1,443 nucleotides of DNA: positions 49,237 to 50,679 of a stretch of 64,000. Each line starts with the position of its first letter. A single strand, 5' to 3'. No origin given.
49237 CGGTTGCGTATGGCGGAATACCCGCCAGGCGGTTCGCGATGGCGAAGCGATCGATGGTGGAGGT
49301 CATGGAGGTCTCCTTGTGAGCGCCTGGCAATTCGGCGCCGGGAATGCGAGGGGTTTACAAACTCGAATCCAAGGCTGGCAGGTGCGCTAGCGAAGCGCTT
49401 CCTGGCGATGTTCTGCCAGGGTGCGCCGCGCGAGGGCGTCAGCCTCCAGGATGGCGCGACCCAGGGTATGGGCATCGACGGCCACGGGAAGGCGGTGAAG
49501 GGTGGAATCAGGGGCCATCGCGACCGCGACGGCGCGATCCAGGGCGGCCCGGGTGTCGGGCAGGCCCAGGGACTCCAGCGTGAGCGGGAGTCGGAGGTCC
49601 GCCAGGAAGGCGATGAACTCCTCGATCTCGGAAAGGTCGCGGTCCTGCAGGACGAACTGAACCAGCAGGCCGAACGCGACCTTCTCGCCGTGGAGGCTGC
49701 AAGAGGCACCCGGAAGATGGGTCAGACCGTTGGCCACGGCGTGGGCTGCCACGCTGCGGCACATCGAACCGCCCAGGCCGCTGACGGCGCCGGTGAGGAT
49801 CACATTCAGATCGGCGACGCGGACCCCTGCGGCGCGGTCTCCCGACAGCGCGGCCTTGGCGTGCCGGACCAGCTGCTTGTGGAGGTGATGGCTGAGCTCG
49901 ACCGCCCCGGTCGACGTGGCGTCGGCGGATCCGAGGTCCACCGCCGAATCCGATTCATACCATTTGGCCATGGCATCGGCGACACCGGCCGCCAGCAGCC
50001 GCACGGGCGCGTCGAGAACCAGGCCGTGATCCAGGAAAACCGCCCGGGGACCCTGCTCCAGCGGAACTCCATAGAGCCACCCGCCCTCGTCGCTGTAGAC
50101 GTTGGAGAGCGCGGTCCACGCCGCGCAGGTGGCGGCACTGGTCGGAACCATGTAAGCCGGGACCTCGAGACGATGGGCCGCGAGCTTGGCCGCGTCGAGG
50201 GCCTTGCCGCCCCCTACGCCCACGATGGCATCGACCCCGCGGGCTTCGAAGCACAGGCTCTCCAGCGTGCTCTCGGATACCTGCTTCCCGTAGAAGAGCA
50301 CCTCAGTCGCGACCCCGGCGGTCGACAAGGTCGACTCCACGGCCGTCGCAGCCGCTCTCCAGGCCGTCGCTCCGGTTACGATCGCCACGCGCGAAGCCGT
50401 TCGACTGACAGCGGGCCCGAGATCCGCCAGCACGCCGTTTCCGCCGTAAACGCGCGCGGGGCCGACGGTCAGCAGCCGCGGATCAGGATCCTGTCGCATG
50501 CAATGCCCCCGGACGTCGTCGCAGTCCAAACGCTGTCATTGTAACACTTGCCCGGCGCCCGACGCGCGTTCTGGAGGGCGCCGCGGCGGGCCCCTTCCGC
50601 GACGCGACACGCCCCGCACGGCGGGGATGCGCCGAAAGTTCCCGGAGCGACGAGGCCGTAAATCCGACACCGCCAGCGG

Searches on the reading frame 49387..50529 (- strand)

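Call 71: search_protein_families(library=pfam, proteins=[window:49387-50529:-], max_evalue=0.0001)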
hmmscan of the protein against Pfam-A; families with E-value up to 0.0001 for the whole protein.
window:49387-50529:- (380 aa): 2 families
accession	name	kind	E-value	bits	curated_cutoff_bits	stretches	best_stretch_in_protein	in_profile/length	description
PF00465.25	Fe-ADH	-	1.1e-20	74.3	31.3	1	24-153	1-152/168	Iron-containing alcohol dehydrogenase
PF13685.12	Fe-ADH_2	-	2.7e-18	66.9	28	1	31-175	4-149/149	Iron-containing alcohol dehydrogenase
